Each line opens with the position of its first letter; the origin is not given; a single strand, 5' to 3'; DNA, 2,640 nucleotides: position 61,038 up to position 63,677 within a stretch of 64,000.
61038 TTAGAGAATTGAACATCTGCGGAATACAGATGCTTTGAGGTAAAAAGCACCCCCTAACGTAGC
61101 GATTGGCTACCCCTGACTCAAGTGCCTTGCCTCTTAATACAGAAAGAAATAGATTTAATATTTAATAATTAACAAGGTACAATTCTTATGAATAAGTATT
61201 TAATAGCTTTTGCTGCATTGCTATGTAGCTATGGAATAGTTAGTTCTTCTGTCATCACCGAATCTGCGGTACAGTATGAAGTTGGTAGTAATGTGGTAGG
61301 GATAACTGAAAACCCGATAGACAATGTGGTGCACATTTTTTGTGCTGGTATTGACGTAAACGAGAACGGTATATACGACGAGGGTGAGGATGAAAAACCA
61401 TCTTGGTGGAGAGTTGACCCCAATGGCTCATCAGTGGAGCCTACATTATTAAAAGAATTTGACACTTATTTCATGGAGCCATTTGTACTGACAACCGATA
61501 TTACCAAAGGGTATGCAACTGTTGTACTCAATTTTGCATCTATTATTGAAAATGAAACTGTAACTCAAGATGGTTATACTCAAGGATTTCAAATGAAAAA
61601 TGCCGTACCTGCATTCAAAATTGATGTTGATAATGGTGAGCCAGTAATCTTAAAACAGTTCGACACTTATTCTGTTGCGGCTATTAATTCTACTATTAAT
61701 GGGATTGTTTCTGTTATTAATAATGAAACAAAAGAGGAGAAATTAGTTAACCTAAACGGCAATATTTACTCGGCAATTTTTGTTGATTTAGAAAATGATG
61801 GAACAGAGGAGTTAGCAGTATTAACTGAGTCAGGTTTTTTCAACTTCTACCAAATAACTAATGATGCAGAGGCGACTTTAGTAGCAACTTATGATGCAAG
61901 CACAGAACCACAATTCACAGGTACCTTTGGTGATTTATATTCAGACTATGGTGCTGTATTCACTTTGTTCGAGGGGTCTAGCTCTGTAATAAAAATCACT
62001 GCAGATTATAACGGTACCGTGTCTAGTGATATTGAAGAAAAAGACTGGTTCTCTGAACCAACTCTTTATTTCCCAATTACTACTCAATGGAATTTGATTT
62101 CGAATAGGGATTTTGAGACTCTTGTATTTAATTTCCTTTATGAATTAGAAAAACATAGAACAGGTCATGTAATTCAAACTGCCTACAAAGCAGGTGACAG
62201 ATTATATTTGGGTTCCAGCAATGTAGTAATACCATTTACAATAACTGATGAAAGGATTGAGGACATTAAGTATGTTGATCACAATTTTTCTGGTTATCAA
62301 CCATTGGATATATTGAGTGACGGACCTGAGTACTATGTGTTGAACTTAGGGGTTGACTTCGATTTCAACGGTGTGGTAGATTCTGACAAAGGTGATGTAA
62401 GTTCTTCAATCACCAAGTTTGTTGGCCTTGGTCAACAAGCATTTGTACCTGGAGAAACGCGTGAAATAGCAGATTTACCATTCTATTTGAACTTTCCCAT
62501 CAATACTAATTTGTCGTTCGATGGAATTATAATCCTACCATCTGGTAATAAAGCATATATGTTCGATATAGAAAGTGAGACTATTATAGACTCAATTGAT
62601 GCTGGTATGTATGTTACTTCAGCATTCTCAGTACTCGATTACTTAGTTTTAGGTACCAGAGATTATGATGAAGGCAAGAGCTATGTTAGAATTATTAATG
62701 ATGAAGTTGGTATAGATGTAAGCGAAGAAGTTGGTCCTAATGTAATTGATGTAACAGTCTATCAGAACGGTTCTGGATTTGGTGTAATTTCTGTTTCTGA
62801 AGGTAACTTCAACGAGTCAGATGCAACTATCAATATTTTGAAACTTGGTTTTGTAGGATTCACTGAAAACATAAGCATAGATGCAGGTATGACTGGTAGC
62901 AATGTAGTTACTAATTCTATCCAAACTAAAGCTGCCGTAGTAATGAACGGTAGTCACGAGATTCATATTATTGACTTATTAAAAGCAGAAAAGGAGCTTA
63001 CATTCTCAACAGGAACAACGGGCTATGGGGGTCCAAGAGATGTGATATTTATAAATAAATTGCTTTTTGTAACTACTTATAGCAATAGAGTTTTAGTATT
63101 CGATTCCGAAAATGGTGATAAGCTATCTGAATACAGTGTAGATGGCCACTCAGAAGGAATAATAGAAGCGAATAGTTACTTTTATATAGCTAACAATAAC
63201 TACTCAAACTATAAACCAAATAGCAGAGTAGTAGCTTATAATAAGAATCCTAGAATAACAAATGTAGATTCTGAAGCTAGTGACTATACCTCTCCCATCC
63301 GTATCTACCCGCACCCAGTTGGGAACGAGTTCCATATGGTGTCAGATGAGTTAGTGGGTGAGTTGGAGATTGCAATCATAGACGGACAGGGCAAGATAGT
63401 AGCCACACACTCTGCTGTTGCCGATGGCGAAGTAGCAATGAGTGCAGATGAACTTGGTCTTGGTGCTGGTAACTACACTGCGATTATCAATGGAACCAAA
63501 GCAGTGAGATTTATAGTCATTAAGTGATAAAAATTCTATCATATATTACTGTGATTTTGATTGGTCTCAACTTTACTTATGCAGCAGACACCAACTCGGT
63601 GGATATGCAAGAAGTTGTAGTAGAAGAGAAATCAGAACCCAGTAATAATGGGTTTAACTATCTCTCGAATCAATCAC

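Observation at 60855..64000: Cobalamin riboswitch controlling a T9SS-sorted beta-propeller protein plus a BtuB-like receptor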

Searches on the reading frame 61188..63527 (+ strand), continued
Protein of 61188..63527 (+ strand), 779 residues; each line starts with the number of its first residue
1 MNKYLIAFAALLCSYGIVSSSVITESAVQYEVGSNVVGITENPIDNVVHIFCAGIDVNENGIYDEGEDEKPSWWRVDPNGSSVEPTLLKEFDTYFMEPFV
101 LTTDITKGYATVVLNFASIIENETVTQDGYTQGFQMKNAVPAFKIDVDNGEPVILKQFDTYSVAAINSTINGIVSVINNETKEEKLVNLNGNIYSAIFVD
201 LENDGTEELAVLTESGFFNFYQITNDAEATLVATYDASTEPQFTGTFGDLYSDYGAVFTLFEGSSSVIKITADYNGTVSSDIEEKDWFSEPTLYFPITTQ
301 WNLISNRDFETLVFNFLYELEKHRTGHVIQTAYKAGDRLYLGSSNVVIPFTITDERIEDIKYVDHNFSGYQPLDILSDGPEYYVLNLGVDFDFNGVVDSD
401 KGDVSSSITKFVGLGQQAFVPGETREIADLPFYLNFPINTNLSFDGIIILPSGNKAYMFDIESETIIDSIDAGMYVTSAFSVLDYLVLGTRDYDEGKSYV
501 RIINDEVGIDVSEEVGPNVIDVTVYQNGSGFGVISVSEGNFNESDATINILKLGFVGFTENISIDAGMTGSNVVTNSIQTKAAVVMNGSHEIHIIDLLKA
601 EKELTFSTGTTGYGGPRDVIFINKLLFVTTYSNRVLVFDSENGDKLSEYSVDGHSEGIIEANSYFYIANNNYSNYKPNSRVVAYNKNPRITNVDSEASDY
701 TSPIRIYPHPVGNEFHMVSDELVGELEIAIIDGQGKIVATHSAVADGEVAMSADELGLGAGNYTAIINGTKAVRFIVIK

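Call 76: search_protein_families(library=pfam, proteins=[P0158, P0161, P0166, P0174, P0178, P0212, P0223, P0248, P0256, P0156], max_evalue=0.01)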
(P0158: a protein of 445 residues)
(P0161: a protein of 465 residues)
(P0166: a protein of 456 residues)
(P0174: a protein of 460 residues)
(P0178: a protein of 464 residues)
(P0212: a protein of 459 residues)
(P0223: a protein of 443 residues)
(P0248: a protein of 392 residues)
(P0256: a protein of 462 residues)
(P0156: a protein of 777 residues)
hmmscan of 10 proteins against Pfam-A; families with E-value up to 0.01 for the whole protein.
P0158 (445 aa): 1 family
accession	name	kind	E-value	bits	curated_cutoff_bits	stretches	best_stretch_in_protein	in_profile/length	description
PF18962.6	Por_Secre_tail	-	1.3e-08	35.4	27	1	372-436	1-69/75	Secretion system C-terminal sorting domain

P0161 (465 aa): 2 families
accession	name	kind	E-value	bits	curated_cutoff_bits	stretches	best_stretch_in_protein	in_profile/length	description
PF18962.6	Por_Secre_tail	-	3.4e-09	37.3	27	1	385-458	1-70/75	Secretion system C-terminal sorting domain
PF25174.1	Beta-prop_THOC3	-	9e-05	22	305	1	110-285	10-173/272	THOC3 beta-propeller domain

P0166 (456 aa): 1 family
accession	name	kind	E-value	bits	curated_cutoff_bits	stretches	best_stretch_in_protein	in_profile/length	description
PF18962.6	Por_Secre_tail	-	2.1e-06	28.4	27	1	378-449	1-73/75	Secretion system C-terminal sorting domain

P0174 (460 aa): 2 families
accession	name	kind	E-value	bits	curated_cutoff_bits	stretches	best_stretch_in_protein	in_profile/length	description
PF18962.6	Por_Secre_tail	-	3.3e-07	30.9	27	1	378-449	1-66/75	Secretion system C-terminal sorting domain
PF16819.11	DUF5074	-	5.4e-05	22.8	27.2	1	238-331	92-185/353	Domain of unknown function (DUF5074)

P0178 (464 aa): 1 family
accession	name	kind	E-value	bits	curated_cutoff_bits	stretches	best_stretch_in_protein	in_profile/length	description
PF18962.6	Por_Secre_tail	-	6e-06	26.9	27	1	375-455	1-68/75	Secretion system C-terminal sorting domain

P0212 (459 aa): 0 families

P0223 (443 aa): 1 family
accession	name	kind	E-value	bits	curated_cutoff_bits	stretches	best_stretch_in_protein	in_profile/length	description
PF13570.13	Beta-prop_ACSF4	-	0.0019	18.1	133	0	242-307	109-172/329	Beta-alanine-activating enzyme, beta-propeller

P0248 (392 aa): 0 families

P0256 (462 aa): 5 families
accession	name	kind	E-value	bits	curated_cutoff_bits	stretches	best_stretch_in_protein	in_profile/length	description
PF18962.6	Por_Secre_tail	-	6.5e-14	52.4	27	1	385-460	1-75/75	Secretion system C-terminal sorting domain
PF10282.15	Lactonase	-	1.3e-05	25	21.7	1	241-308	140-208/344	Lactonase, 7-bladed beta-propeller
PF11589.14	DUF3244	-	5.3e-05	23.6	25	0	377-422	50-95/96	Domain of unknown function (DUF3244)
PF13570.13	Beta-prop_ACSF4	-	0.00017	21.6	133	1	258-335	19-94/329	Beta-alanine-activating enzyme, beta-propeller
PF25174.1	Beta-prop_THOC3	-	0.00073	19.1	305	1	249-331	94-170/272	THOC3 beta-propeller domain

P0156 (777 aa): 1 family
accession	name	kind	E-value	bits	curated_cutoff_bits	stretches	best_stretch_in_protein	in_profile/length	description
PF18962.6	Por_Secre_tail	-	0.002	18.8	27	1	698-769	3-69/75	Secretion system C-terminal sorting domain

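Call 92: search_solved_structures(query=A7, max_evalue=10, show_alignments=1)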
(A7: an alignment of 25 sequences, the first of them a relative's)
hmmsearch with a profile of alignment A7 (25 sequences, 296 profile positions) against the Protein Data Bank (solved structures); distinct sequences matched with E-value up to 10: 13.
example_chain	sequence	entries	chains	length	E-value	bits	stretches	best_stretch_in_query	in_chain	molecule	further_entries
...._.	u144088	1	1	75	4.7e-07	32.8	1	240-295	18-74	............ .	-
8blw_B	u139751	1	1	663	0.00033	23.4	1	26-124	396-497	YncE family protein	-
7pq4_A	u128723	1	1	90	0.00046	23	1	217-295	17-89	Arginine-specific cysteine proteinase (Arg-gingipain)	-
5hfs_A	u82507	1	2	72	0.00096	21.9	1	224-295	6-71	Gingipain R2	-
5ag8_A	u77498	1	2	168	0.0012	21.5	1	214-295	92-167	GINGIPAIN R2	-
5ag9_A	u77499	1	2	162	0.0014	21.4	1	209-295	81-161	Gingipain R2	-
8glj_D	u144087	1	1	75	0.023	17.4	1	235-295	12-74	Por secretion system C-terminal sorting domain-containing protein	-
9whd_A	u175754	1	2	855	0.045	16.4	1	236-295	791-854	GH167 glycoside hydrolase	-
5jvk_A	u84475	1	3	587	0.12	15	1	244-295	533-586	Uncharacterized protein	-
8qb1_A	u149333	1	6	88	0.13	14.9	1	243-295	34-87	Mirolase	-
9x1i_A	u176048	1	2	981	0.3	13.7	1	247-295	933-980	Endo-beta-N-acetylglucosaminidase HS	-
7biz_A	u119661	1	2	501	0.69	12.5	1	28-106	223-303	Cell surface protein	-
7pzj_A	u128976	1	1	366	0.76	12.4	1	231-292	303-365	Lipase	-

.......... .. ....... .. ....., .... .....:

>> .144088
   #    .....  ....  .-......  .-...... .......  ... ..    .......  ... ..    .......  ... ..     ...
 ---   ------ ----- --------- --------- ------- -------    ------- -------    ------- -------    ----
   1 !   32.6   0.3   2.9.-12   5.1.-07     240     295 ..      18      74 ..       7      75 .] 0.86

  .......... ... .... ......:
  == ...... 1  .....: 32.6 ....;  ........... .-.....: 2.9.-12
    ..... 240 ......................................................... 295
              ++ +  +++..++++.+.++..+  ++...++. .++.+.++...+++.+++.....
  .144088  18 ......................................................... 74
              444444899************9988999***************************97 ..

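Call 93: search_protein_families(library=pfam, alignment_id=A7, max_evalue=1)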
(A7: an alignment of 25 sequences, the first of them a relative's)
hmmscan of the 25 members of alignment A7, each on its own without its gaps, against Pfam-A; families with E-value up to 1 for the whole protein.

A. member 1, L021:14240-15112:+ (290 aa): 1 family
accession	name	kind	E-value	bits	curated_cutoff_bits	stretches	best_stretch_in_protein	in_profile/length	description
PF18962.6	Por_Secre_tail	-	0.00058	20.5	27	1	235-288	15-74/75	Secretion system C-terminal sorting domain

B. families by the number of members that match (of 25 scanned): 16 families
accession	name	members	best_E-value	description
PF18962.6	Por_Secre_tail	23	9e-09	Secretion system C-terminal sorting domain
PF13585.12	CHU_C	5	0.00057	CHU_C Type IX secretion signal domain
PF07495.19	Y_Y_Y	2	0.0047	Y_Y_Y domain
PF19910.5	DUF6383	1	0.005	Domain of unknown function (DUF6383)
PF04151.21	PPC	1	0.017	Bacterial pre-peptidase C-terminal domain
PF23728.1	Tubby_C_like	1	0.024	Tubby C-terminal like domain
PF23643.1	TRAPPC13_C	1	0.042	Trafficking protein particle complex subunit 13, C-terminal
PF08229.16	SHR3_chaperone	1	0.055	ER membrane protein SH3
PF14684.11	Tricorn_C1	1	0.07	Tricorn protease C1 domain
PF18161.7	ISP1_C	1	0.091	ISP1 C-terminal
PF18719.7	ArlS_N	1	0.14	ArlS sensor domain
PF00550.31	PP-binding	1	0.15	Phosphopantetheine attachment site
PF11589.14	DUF3244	1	0.17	Domain of unknown function (DUF3244)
PF24409.1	wHTH-PRTase_assc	1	0.18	wHTH-PRTase associated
PF15817.10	TMEM40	1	0.2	Transmembrane protein 40 family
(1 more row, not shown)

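Call 101: find_homologous_proteins(query=P0161, max_evalue=0.00001)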
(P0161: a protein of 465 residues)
Query P0161 (465 aa): 20 proteins with E <= 0.00001 among 7230 candidates.
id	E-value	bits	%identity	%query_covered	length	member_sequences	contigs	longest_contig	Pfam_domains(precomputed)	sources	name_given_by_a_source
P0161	0.0e+0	1039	100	100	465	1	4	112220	PF18962.8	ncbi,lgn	-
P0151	8.0e-47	178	26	92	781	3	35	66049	PF18962.8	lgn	-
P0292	1.9e-38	151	30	99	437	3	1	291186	PF18962.8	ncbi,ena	-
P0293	2.5e-38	150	28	93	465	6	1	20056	PF18962.8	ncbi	ncbi:MAG: T9SS type A sorting domain-containing protein [Candidatus Kapaibacteriota bacterium]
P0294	3.0e-36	143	30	97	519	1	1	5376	PF18962.8,PF08309.18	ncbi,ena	-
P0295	3.5e-34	137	27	93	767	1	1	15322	PF18962.8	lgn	-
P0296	1.6e-32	131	25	99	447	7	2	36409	PF18962.8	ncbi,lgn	-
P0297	2.8e-28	117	35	29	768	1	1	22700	PF18962.8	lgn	-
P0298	5.4e-28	116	25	93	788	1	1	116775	PF18962.8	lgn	-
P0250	9.3e-26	109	28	49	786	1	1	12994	PF18962.8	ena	-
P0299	4.9e-25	106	26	94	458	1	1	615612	PF18962.8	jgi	jgi:hypothetical protein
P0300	1.2e-24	105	23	88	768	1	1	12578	PF18962.8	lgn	-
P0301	7.2e-23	99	30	42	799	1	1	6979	PF18962.8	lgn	-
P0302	3.3e-22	97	23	95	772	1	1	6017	-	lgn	-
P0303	1.7e-21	95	27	49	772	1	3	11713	-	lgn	-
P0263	2.4e-18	84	22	87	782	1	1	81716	PF18962.8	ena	-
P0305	6.1e-17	80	35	19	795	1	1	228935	PF18962.8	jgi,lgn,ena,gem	-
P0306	5.5e-13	67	26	69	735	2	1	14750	PF18962.8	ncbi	ncbi:MAG: T9SS type A sorting domain-containing protein [Candidatus Kapaibacterium sp.]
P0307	7.7e-10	56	26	63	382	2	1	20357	PF18962.8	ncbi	-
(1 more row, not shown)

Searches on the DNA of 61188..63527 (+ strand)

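Call 14: search_rna_families(sources=[L001, L002], threshold=gathering)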
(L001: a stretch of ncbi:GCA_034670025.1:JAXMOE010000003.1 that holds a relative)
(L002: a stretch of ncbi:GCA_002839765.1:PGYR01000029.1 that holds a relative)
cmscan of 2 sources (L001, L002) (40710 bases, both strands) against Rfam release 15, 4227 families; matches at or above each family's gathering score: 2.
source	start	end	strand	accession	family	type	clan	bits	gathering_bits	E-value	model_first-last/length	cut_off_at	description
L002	7284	7462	+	RF00174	Cobalamin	Cis-reg; riboswitch;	CL00101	82.5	31.5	5.4e-19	1-189/189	no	Cobalamin riboswitch aptamer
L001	7628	7827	+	RF00174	Cobalamin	Cis-reg; riboswitch;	CL00101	69.9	31.5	2.1e-15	1-189/189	no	Cobalamin riboswitch aptamer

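Call 18: search_rna_families(sources=[L003, L004], threshold=gathering)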
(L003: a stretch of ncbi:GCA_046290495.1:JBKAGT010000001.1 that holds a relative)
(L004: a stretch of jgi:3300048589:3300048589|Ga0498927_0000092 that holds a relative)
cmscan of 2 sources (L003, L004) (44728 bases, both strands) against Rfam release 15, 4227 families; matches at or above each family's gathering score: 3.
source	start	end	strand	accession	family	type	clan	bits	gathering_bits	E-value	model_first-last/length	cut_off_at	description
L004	7290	7469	+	RF00174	Cobalamin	Cis-reg; riboswitch;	CL00101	79.9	31.5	3.2e-18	1-189/189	no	Cobalamin riboswitch aptamer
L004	3207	3279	+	RF00005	tRNA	Gene; tRNA;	CL00001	73.1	29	3e-14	1-71/71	no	tRNA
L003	4786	4988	+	RF00174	Cobalamin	Cis-reg; riboswitch;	CL00101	68.6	31.5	5.6e-15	1-189/189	no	Cobalamin riboswitch aptamer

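Call 32: search_rna_families(sources=[L007, L009, L010, L011, L013, L014], threshold=gathering)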
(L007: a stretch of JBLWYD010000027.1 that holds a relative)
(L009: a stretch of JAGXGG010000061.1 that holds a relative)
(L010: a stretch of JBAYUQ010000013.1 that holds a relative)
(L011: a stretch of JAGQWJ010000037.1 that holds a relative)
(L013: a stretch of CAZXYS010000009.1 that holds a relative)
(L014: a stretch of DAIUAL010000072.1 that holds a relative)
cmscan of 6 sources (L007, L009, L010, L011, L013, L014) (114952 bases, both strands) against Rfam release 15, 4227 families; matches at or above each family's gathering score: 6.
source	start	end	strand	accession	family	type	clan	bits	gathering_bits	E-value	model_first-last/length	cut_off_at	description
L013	9598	9793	+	RF00174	Cobalamin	Cis-reg; riboswitch;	CL00101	106.2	31.5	2.5e-25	1-189/189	no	Cobalamin riboswitch aptamer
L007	9663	9844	+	RF00174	Cobalamin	Cis-reg; riboswitch;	CL00101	81.9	31.5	2.2e-18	1-189/189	no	Cobalamin riboswitch aptamer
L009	7308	7484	+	RF00174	Cobalamin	Cis-reg; riboswitch;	CL00101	80.1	31.5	7.3e-18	1-189/189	no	Cobalamin riboswitch aptamer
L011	9664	9842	+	RF00174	Cobalamin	Cis-reg; riboswitch;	CL00101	76.7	31.5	6.8e-17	1-189/189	no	Cobalamin riboswitch aptamer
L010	9659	9839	+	RF00174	Cobalamin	Cis-reg; riboswitch;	CL00101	75.5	31.5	1.5e-16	1-189/189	no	Cobalamin riboswitch aptamer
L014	2700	2946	+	RF00174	Cobalamin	Cis-reg; riboswitch;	CL00101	68.3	31.5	1.8e-14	1-189/189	no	Cobalamin riboswitch aptamer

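Call 34: search_rna_families(sources=[L015, L016, L017, L019, L020], threshold=gathering)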
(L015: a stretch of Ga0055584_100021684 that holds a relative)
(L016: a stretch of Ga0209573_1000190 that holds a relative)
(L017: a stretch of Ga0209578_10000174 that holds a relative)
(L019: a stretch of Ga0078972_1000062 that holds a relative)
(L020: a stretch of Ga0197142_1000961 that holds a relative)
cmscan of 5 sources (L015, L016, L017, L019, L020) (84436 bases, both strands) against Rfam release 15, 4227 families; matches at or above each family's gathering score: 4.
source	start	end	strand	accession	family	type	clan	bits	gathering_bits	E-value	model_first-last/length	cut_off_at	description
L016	9662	9840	+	RF00174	Cobalamin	Cis-reg; riboswitch;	CL00101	78.3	31.5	1.8e-17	1-189/189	no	Cobalamin riboswitch aptamer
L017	9662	9840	+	RF00174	Cobalamin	Cis-reg; riboswitch;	CL00101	78.3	31.5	1.8e-17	1-189/189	no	Cobalamin riboswitch aptamer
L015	3173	3352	+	RF00174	Cobalamin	Cis-reg; riboswitch;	CL00101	73.9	31.5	3.1e-16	1-189/189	no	Cobalamin riboswitch aptamer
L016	5578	5650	+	RF00005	tRNA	Gene; tRNA;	CL00001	73.1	29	5.7e-14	1-71/71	no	tRNA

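Call 72: search_rna_families(sources=[L025, L026, L021], threshold=gathering)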
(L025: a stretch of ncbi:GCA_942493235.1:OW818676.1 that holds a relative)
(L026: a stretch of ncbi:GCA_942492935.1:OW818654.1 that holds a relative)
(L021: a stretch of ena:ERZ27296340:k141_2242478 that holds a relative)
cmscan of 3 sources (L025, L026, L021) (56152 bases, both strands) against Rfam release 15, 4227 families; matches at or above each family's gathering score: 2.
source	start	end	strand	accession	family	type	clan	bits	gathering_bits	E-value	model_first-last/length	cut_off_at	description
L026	2013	2220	+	RF00174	Cobalamin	Cis-reg; riboswitch;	CL00101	85.1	31.5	1.3e-19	1-189/189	no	Cobalamin riboswitch aptamer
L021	9639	9838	+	RF00174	Cobalamin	Cis-reg; riboswitch;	CL00101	73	31.5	4e-16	1-189/189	no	Cobalamin riboswitch aptamer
